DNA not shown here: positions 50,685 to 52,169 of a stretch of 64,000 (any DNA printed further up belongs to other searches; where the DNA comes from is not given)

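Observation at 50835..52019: Orphan methyltransferase-like protein with permuted DNA-MTase motifs, a DPPA catalytic-motif variant and an uncharacterised N-terminal domain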

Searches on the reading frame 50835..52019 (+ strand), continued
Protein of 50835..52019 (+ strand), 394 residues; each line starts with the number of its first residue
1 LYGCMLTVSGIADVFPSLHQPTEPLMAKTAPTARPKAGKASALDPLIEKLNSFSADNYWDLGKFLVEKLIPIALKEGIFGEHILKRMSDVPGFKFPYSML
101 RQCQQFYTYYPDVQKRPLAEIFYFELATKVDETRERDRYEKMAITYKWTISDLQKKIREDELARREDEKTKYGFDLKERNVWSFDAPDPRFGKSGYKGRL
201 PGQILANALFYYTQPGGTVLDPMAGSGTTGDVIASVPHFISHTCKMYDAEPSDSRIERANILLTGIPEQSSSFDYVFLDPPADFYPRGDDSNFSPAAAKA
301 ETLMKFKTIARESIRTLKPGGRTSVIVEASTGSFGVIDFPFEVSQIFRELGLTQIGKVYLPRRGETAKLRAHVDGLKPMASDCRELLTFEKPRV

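Call 40: find_homologous_proteins(query=P0122, max_evalue=0.00001)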
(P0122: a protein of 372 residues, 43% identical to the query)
Query P0122 (372 aa): 370 proteins with E <= 0.00001 among 8000 candidates; the best 120 are listed.
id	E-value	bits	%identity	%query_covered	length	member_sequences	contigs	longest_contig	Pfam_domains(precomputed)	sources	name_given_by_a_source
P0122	1.4e-254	862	100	100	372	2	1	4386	PF01555.25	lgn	-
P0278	6.2e-212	721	80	100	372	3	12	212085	PF01555.25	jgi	jgi:ParB family chromosome partitioning protein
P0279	6.0e-208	708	77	100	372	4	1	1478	PF01555.25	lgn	-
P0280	1.6e-174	598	67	96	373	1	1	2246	PF01555.25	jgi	jgi:hypothetical protein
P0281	2.8e-174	597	69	98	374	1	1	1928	PF01555.25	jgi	-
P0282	1.4e-163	562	64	98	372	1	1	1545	PF01555.25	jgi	jgi:ParB family chromosome partitioning protein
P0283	6.1e-159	547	61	98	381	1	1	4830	PF01555.25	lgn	-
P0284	6.2e-117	409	50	95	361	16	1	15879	PF01555.25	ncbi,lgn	ncbi:MAG: hypothetical protein ACETVW_00875 [Dehalococcoidia bacterium]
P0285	4.1e-115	403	49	96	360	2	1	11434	PF01555.25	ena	-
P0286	7.1e-115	402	48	96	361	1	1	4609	PF01555.25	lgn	-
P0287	7.1e-115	402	48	95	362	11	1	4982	PF01555.25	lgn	-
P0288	1.2e-114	401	49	95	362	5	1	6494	PF01555.25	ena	-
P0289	1.7e-111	391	48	95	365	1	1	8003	PF01555.25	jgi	-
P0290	1.8e-111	391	48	96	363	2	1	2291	PF01555.25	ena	-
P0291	2.4e-111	390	48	95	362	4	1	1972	PF01555.25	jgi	-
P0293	7.4e-106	372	48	95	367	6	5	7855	PF01555.25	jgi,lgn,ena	-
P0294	1.2e-104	368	47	96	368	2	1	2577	PF01555.25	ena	-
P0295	1.8e-103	364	48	95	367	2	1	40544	PF01555.25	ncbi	-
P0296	1.2e-102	362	47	95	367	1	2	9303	PF01555.25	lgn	-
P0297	2.9e-102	360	48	95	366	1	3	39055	PF01555.25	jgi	-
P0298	5.6e-102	360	47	95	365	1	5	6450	PF01555.25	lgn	-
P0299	6.8e-102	359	47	95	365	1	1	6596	PF01555.25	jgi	-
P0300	2.6e-101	357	45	98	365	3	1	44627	PF17761.8,PF01555.25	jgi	-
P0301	4.5e-101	357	47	95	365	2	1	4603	PF01555.25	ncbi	-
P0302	1.0e-100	355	46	97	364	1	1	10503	PF01555.25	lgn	-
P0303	1.1e-100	355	47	96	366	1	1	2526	PF01555.25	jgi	jgi:hypothetical protein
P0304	1.1e-100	355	46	96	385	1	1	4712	PF01555.25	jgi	jgi:hypothetical protein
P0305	7.9e-100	352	46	94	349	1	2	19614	PF17761.8,PF01555.25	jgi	jgi:DNA modification methylase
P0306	1.0e-99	352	46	95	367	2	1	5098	PF01555.25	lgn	-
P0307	1.1e-99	352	45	95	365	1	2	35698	PF01555.25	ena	-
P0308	2.4e-99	351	46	95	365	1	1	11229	PF01555.25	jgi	jgi:hypothetical protein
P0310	7.0e-99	349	45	95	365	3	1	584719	PF17761.8,PF01555.25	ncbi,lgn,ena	-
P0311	8.0e-99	349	46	95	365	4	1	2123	PF01555.25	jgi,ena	-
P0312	8.7e-99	349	45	95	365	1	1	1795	PF17761.8,PF01555.25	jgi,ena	-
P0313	4.9e-98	347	45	95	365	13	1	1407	PF01555.25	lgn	-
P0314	2.4e-97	344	46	95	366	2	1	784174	PF01555.25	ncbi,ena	-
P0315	6.7e-97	343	46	97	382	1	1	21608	PF17761.8,PF01555.25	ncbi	-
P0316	2.9e-96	341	46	95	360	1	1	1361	PF17761.8,PF01555.25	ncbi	-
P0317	8.5e-96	339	45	99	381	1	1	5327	PF17761.8,PF01555.25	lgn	-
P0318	1.2e-95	339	45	97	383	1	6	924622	PF17761.8,PF01555.25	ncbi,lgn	-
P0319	1.4e-95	339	44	97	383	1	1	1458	PF17761.8,PF01555.25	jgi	-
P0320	1.5e-95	338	43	97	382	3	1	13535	PF17761.8,PF01555.25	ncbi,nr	ncbi:MAG TPA: hypothetical protein VFF29_07190 [Bacteroidota bacterium]|nr:hypothetical protein [Bac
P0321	2.6e-95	338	46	95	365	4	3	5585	PF01555.25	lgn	-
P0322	2.7e-95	338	45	94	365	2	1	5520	PF01555.25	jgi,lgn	-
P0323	2.7e-95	338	46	96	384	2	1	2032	PF01555.25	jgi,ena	-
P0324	3.2e-95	337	44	97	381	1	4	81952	PF17761.8,PF01555.25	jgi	-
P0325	4.1e-95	337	44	97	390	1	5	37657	PF17761.8,PF01555.25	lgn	-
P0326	6.4e-95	336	45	97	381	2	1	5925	PF17761.8,PF01555.25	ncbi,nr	ncbi:MAG: hypothetical protein HY800_04045 [Ignavibacteriales bacterium]|nr:hypothetical protein [Ig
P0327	1.3e-94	335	43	97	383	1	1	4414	PF17761.8,PF01555.25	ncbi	-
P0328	1.8e-94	335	44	96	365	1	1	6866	PF01555.25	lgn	-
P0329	2.6e-94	334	45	97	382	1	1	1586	PF17761.8,PF01555.25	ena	-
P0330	7.3e-94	333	43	97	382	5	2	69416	PF17761.8,PF01555.25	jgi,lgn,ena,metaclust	metaclust:\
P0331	9.2e-94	333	42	97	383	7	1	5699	PF17761.8,PF01555.25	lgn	-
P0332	1.3e-93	332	42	97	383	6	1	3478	PF17761.8,PF01555.25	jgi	jgi:hypothetical protein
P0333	1.4e-93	332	44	97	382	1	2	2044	PF17761.8,PF01555.25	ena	-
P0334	1.7e-93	332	45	97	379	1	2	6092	PF17761.8,PF01555.25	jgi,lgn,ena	-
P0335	2.1e-93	331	43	97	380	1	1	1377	PF17761.8,PF01555.25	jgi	-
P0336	2.1e-93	331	43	97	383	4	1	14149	PF17761.8,PF01555.25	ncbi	-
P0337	2.3e-93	331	45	96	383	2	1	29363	PF17761.8,PF01555.25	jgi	jgi:DNA modification methylase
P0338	2.4e-93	331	45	97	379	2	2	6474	PF17761.8,PF01555.25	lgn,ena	-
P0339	2.4e-93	331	43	97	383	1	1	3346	PF01555.25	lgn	-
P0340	3.7e-93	331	43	97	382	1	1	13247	PF17761.8,PF01555.25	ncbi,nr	ncbi:MAG: hypothetical protein HY707_12200 [Ignavibacteriae bacterium]|nr:hypothetical protein [Igna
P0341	4.6e-93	330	44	97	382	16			PF17761.8,PF01555.25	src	-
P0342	4.8e-93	330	44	96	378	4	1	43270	PF17761.8,PF01555.25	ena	-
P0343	4.8e-93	330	42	97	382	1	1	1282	PF17761.8,PF01555.25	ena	-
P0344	4.9e-93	330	45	97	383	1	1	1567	PF01555.25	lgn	-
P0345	5.4e-93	330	44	97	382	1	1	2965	PF17761.8,PF01555.25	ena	-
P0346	5.5e-93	330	43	99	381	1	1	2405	PF17761.8,PF01555.25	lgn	-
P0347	5.8e-93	330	43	97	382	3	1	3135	PF17761.8,PF01555.25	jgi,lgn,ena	-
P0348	6.5e-93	330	44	97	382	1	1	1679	PF17761.8,PF01555.25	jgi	-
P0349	7.1e-93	330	43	97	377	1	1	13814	PF17761.8,PF01555.25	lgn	-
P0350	9.7e-93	329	43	98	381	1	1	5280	PF17761.8,PF01555.25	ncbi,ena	-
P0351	1.5e-92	329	44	97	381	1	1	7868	PF17761.8,PF01555.25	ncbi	-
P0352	2.2e-92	328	45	97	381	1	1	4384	PF01555.25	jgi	jgi:DNA modification methylase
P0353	2.9e-92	328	43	97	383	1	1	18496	PF17761.8,PF01555.25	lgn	-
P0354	2.9e-92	328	43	97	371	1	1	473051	PF17761.8,PF01555.25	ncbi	-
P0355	4.3e-92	327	44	97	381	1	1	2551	PF17761.8,PF01555.25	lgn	-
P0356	4.4e-92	327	45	97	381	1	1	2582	PF01555.25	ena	-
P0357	4.9e-92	327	44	95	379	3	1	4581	PF17761.8,PF01555.25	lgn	-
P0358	5.0e-92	327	43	96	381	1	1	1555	PF17761.8,PF01555.25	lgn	-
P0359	5.5e-92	327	44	99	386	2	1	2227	PF17761.8,PF01555.25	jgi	-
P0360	6.7e-92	326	44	97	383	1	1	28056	PF17761.8,PF01555.25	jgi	jgi:DNA modification methylase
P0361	6.9e-92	326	43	97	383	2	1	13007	PF17761.8,PF01555.25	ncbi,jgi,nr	ncbi:MAG TPA: DNA methyltransferase [Bacteroidota bacterium]|jgi:DNA modification methylase|nr:DNA m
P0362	1.1e-91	326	43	96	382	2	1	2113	PF17761.8,PF01555.25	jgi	jgi:DNA modification methylase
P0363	1.4e-91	325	44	97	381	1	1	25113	PF17761.8,PF01555.25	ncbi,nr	ncbi:MAG: DNA methyltransferase [Bacteroidota bacterium]|nr:DNA methyltransferase [Bacteroidota bact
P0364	1.5e-91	325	45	95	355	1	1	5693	PF17761.8,PF01555.25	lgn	-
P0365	1.5e-91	325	43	97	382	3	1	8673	PF17761.8,PF01555.25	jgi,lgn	jgi:hypothetical protein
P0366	1.6e-91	325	43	97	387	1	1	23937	PF17761.8,PF01555.25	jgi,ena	jgi:hypothetical protein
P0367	1.8e-91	325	43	97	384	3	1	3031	PF17761.8,PF01555.25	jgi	jgi:DNA modification methylase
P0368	2.0e-91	325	44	97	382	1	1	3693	PF17761.8,PF01555.25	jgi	jgi:DNA modification methylase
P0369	2.4e-91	325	43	97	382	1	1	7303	PF17761.8,PF01555.25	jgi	jgi:DNA modification methylase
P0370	2.5e-91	324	43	97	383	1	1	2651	PF17761.8,PF01555.25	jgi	jgi:hypothetical protein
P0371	2.7e-91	324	43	97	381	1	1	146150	PF17761.8,PF01555.25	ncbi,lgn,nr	ncbi:MAG: hypothetical protein C0417_12210 [Chlorobiaceae bacterium]|nr:hypothetical protein [Chloro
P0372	3.0e-91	324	43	97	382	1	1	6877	PF17761.8,PF01555.25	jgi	jgi:DNA modification methylase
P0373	3.1e-91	324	44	97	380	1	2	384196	PF17761.8,PF01555.25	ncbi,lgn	-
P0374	3.7e-91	324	41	97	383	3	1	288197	PF17761.8,PF01555.25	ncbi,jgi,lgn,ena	-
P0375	3.9e-91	324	41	97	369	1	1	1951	PF01555.25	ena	-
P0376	4.5e-91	324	41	99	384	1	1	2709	PF17761.8,PF01555.25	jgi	jgi:DNA modification methylase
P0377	5.0e-91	324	42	99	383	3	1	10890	PF17761.8,PF01555.25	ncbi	-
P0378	5.3e-91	323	42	97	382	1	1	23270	PF17761.8,PF01555.25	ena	-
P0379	5.7e-91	323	42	97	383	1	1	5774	PF17761.8,PF01555.25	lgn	-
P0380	5.8e-91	323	43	97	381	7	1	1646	PF17761.8,PF01555.25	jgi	jgi:hypothetical protein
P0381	6.9e-91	323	43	98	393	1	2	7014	PF17761.8,PF01555.25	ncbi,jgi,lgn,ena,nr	ncbi:MAG TPA: hypothetical protein VKS81_11190 [Bacteroidota bacterium]|nr:hypothetical protein [Bac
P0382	7.0e-91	323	43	97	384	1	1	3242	PF01555.25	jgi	jgi:DNA modification methylase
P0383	8.7e-91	323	43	98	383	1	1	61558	PF01555.25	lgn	-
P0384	9.1e-91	323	45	96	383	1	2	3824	PF17761.8,PF01555.25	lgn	-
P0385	9.5e-91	323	42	97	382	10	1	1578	PF17761.8,PF01555.25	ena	-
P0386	9.9e-91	323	43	96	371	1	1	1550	PF17761.8,PF01555.25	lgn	-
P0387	1.0e-90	322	42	97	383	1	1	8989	PF17761.8,PF01555.25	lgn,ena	-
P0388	1.1e-90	322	42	96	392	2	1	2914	PF17761.8,PF01555.25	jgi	jgi:hypothetical protein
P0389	1.1e-90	322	43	96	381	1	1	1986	PF17761.8,PF01555.25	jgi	jgi:DNA modification methylase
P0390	1.1e-90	322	43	96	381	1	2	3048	PF17761.8,PF01555.25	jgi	jgi:DNA modification methylase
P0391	1.3e-90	322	43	97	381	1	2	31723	PF01555.25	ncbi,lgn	-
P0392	1.5e-90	322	42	97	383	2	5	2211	PF17761.8,PF01555.25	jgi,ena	jgi:DNA modification methylase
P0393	1.8e-90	322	42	97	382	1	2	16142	PF17761.8,PF01555.25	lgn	-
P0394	1.9e-90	322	44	97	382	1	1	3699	PF17761.8,PF01555.25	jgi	-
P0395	2.0e-90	322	42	98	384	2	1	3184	PF17761.8,PF01555.25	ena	-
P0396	2.4e-90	321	44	95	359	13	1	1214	PF17761.8,PF01555.25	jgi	jgi:hypothetical protein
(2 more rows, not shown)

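Call 45: find_encoding_contigs(protein=P0278, flank=6000, max_places=2)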
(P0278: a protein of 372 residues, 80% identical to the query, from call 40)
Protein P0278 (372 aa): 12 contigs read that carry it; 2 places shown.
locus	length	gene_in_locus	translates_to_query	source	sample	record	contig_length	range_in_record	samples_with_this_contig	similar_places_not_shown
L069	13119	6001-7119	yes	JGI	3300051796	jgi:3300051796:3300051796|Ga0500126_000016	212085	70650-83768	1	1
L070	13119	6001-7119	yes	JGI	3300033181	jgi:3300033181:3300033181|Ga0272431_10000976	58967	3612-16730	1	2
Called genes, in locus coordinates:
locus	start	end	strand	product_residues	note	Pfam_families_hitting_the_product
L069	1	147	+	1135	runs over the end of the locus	PF13809:Tubulin_2, PF09851:SHOCT (weak)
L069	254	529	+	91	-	-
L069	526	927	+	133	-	-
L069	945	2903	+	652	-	-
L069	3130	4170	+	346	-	-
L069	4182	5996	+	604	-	PF01935:DUF87, PF05872:HerA_C (faint), PF10412:TrwB_AAD_bind (weak)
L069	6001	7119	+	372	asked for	PF01555:N6_N4_Mtase (faint)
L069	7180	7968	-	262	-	-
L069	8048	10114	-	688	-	-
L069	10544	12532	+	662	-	PF13292:DXP_synthase_N, PF02779:Transket_pyr, PF02780:Transketolase_C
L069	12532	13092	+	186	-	PF07719:TPR_2 (faint), PF13428:TPR_14 (faint), PF13424:TPR_12 (faint), PF00515:TPR_1 (faint), PF13431:TPR_17 (faint), PF13432:TPR_16 (weak), PF13414:TPR_11 (weak), PF14559:TPR_19 (weak), +1 more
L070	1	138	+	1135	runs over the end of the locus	PF13809:Tubulin_2, PF09851:SHOCT (weak)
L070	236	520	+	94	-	-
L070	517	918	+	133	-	-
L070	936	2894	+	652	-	-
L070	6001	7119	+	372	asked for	PF01555:N6_N4_Mtase (faint)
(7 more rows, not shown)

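Call 46: find_encoding_contigs(protein=P0314, flank=6000, max_places=2)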
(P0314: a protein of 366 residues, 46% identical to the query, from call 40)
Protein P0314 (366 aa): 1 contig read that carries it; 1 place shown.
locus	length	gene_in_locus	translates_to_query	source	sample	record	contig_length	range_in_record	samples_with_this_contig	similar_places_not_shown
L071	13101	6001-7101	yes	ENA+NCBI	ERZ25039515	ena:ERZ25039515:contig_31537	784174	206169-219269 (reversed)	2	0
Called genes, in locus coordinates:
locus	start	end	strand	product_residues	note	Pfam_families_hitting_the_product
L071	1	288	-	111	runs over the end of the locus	PF07883:Cupin_2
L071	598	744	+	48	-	-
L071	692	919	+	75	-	PF14338:Mrr_N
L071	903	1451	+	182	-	PF04471:Mrr_cat, PF22722:NA-iREase1, PF13156:Mrr_cat_2 (weak)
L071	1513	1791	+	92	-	PF01527:HTH_Tnp_1, PF13384:HTH_23 (weak)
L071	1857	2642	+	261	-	PF13276:HTH_21, PF00665:rve, PF13683:rve_3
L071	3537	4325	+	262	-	-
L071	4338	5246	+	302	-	PF01935:DUF87, PF10412:TrwB_AAD_bind (weak)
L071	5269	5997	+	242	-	-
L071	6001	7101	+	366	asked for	PF01555:N6_N4_Mtase (faint)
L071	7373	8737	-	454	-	PF01867:Cas_Cas1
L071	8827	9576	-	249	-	-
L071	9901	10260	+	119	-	-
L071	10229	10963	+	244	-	-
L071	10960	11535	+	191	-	-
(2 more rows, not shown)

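Call 47: find_encoding_contigs(protein=P0284, flank=6000, max_places=2)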
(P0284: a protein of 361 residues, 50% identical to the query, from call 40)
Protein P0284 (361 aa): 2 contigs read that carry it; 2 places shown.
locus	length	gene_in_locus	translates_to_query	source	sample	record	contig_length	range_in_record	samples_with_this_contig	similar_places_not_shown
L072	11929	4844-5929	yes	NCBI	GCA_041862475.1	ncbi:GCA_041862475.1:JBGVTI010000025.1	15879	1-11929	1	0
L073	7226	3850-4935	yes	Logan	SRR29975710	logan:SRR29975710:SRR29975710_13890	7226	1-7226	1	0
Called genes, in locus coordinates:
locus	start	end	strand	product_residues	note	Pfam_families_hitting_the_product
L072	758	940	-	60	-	-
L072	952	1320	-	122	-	-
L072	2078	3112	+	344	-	-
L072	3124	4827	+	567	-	PF01935:DUF87, PF05872:HerA_C, PF10412:TrwB_AAD_bind (faint)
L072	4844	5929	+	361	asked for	PF01555:N6_N4_Mtase (faint)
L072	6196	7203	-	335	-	PF10592:AIPR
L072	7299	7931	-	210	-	-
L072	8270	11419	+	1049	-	PF02384:N6_Mtase, PF20473:MmeI_Mtase, PF07669:Eco57I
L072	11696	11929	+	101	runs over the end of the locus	PF02627:CMD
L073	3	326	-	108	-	?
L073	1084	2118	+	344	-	-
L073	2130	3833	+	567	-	PF01935:DUF87, PF05872:HerA_C, PF10412:TrwB_AAD_bind (faint)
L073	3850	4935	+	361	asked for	PF01555:N6_N4_Mtase (faint)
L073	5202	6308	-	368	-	PF10592:AIPR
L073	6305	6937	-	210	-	-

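Call 48: search_protein_families(library=padloc, proteins=[L072:2078-3112:+, L072:3124-4827:+, L072:4844-5929:+, L069:3130-4170:+, L069:4182-5996:+, L069:945-2903:+], max_evalue=0.001)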
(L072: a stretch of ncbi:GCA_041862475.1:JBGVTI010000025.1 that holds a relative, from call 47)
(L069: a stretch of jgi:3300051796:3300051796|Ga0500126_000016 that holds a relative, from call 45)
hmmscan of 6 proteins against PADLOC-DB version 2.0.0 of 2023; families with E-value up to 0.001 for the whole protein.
L072:2078-3112:+ (344 aa): 0 families

L072:3124-4827:+ (567 aa): 12 families
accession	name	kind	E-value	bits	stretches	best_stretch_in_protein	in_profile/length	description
PDLC04105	HerA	-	1.6e-30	104.3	2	393-555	375-537/576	-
PDLC04103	HerA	-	2.6e-21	73.6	2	412-554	419-557/579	-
PDLC04106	HerA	-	2.1e-20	70.8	1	398-556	470-631/667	-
PDLC04102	HerA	-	1.9e-19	67.5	1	392-557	460-623/654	-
PDLC04104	HerA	-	5.1e-19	66.3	1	396-554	179-337/379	-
PDLC01055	HerA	-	1e-18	65.5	2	116-239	81-202/532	Type III coevolved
PDLC04097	HerA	-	3.1e-16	57.2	2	396-557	431-596/618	-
PDLC04098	HerA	-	8e-16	55.7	1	396-553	483-646/686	-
PDLC04100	HerA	-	1.1e-15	55.4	2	437-556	438-558/580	-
PDLC02185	HerA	-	2.3e-15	54.4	2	437-556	444-564/585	-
PDLC02188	HerA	-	7.7e-13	46.1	1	440-555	429-544/578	-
PDLC04140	mad8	-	4.8e-12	44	1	198-544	29-290/314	mads_8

L072:4844-5929:+ (361 aa): 26 families (the best 25 are shown)
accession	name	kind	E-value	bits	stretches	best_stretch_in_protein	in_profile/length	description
PDLC03246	MTase_II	-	3.5e-13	47.4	2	231-294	128-184/376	Type II methyltransferase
PDLC03353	MTase_II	-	8.6e-11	39.9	1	223-292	18-80/260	Type II methyltransferase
PDLC03299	MTase_II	-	5.4e-10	37.2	1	231-290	30-85/296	Type II methyltransferase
PDLC04807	PDC-S02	-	2.4e-09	34.9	1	9-134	32-163/351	-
PDLC03351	MTase_II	-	9e-09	32.9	1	134-191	99-159/348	Type II methyltransferase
PDLC04134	mad2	-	1.1e-08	32.4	1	177-318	290-418/492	mads_2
PDLC03376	MTase_II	-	9.8e-08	30.1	1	231-361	123-249/249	Type II methyltransferase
PDLC03387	MTase_II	-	1.1e-07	29.3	0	115-199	174-254/289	Type II methyltransferase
PDLC03371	MTase_II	-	5.4e-07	27.4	0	166-195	198-227/260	Type II methyltransferase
PDLC04827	PDC-S02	-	9.8e-07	26.6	1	56-134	78-157/234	-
PDLC03216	MTase_II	-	2.9e-06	24.5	0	169-200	204-235/364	Type II methyltransferase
PDLC03738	oMTase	-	1.4e-05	22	0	172-200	217-245/376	orphan methyltransferase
PDLC03238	MTase_II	-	2.1e-05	21.8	0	231-290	139-194/428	Type II methyltransferase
PDLC04803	PDC-S02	-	2.2e-05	22.2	1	57-134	9-87/269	-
PDLC03276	MTase_II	-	2.6e-05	21.7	0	136-197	320-377/404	Type II methyltransferase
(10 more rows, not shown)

L069:3130-4170:+ (346 aa): 0 families

L069:4182-5996:+ (604 aa): 13 families
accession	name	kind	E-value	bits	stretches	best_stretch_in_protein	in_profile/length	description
PDLC04105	HerA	-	3.3e-35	119.7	1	125-558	85-524/576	-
PDLC04106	HerA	-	3.5e-26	89.9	2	414-573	469-632/667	-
PDLC04102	HerA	-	5.4e-25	85.8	2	404-574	453-624/654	-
PDLC04103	HerA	-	1.9e-24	84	2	452-570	438-557/579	-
PDLC04104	HerA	-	6.9e-20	69.1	1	393-570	160-337/379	-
PDLC02185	HerA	-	1e-18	65.5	2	395-573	385-565/585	-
PDLC04100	HerA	-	1.1e-18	65.3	2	415-572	401-558/580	-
PDLC04098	HerA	-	1.9e-18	64.4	1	411-536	481-610/686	-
PDLC04097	HerA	-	7.9e-18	62.4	2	413-572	431-595/618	-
PDLC04140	mad8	-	1.9e-17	61.8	1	204-568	29-296/314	mads_8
PDLC01055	HerA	-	4.7e-16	56.7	2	409-529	377-486/532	Type III coevolved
PDLC02188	HerA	-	3.7e-13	47.2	1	439-571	411-544/578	-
PDLC04101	HerA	-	0.00046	17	0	182-247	150-214/400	-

L069:945-2903:+ (652 aa): 0 families
